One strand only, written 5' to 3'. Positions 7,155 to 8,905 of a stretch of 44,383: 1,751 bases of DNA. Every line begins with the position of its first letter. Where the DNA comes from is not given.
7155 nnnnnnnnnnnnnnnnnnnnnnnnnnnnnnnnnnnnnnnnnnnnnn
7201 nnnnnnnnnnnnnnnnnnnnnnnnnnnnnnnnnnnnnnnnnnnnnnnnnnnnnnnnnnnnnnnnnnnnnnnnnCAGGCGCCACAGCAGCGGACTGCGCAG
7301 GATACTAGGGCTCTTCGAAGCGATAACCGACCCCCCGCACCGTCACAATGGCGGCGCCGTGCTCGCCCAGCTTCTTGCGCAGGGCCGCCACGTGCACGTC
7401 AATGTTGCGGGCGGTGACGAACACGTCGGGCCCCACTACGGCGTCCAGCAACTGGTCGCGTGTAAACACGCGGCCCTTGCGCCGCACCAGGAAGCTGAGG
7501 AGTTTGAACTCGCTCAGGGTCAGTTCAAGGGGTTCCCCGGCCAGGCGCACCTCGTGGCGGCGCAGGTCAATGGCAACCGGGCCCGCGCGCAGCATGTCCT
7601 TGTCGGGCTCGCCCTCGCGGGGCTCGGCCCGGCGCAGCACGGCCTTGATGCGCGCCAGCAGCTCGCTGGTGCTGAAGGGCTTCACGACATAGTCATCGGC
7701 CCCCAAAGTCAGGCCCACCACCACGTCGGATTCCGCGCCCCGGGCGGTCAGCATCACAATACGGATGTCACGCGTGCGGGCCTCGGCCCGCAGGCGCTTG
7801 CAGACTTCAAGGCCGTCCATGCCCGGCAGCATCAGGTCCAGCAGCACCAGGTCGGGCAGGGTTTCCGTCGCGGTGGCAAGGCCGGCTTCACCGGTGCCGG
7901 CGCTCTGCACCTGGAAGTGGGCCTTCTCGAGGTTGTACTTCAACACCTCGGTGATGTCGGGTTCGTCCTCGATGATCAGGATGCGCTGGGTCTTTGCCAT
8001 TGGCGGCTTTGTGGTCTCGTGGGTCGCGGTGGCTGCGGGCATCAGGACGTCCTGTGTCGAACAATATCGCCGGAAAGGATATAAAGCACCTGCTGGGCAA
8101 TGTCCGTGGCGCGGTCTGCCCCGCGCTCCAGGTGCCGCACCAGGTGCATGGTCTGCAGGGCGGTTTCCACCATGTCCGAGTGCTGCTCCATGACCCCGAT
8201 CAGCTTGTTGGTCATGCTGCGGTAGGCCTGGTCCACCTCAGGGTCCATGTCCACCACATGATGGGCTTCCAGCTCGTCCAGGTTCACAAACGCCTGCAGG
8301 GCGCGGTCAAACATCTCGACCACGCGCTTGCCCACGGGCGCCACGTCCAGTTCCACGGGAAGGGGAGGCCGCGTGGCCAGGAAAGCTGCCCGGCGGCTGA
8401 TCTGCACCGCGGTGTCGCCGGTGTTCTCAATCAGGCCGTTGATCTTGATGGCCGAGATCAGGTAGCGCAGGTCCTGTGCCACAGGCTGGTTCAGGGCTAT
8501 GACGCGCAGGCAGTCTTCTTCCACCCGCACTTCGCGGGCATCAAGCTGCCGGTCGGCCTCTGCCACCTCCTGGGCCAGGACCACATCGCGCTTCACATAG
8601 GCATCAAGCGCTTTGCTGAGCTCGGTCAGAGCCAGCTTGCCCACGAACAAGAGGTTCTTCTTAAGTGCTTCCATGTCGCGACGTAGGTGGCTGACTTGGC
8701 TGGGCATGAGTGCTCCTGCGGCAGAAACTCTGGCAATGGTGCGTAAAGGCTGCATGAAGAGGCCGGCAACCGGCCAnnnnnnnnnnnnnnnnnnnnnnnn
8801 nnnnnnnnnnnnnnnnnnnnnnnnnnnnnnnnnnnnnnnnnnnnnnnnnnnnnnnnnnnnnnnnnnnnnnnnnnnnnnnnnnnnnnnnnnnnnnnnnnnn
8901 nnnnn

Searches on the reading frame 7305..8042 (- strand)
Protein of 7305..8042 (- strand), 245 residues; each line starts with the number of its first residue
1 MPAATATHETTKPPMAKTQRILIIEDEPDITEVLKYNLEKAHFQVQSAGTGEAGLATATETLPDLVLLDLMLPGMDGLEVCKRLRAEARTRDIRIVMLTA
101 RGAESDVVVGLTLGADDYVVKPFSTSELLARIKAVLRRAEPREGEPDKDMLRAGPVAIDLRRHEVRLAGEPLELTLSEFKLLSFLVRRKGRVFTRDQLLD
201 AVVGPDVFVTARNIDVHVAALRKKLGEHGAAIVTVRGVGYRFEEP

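Call 15: search_protein_families(library=pfam, proteins=[window:7305-8042:-], max_evalue=0.001)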
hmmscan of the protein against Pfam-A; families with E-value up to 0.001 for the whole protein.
window:7305-8042:- (245 aa): 4 families
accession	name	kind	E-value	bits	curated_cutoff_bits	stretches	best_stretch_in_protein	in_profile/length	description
PF00072.30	Response_reg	-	7.4e-30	103.8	30.2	1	21-133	1-111/111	Response regulator receiver domain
PF00486.34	Trans_reg_C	-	7.3e-25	87.3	26.2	1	169-242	1-77/77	Transcriptional regulatory protein, C terminal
PF18096.6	Thump_like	-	0.00069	19.9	26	0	207-229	29-52/78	THUMP domain-like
PF23198.2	PDE8A_N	-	0.00093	19.6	29.6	0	17-103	9-96/147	PDE8A-like, N-terminal domain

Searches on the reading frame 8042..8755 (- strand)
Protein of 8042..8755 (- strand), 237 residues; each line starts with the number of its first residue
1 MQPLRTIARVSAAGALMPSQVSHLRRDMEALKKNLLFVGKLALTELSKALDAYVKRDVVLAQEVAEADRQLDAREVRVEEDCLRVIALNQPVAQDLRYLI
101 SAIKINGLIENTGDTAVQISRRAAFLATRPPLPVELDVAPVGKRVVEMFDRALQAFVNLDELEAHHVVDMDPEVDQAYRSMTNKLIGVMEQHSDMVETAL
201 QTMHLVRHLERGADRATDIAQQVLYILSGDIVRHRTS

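Call 15: search_protein_families(library=pfam, proteins=[window:8042-8755:-], max_evalue=0.001)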
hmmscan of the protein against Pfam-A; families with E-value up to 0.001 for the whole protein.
window:8042-8755:- (237 aa): 1 family
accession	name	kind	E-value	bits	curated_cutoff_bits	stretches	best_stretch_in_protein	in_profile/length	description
PF01895.24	PhoU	-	8.4e-36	122.7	23.5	2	39-122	5-88/89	PhoU domain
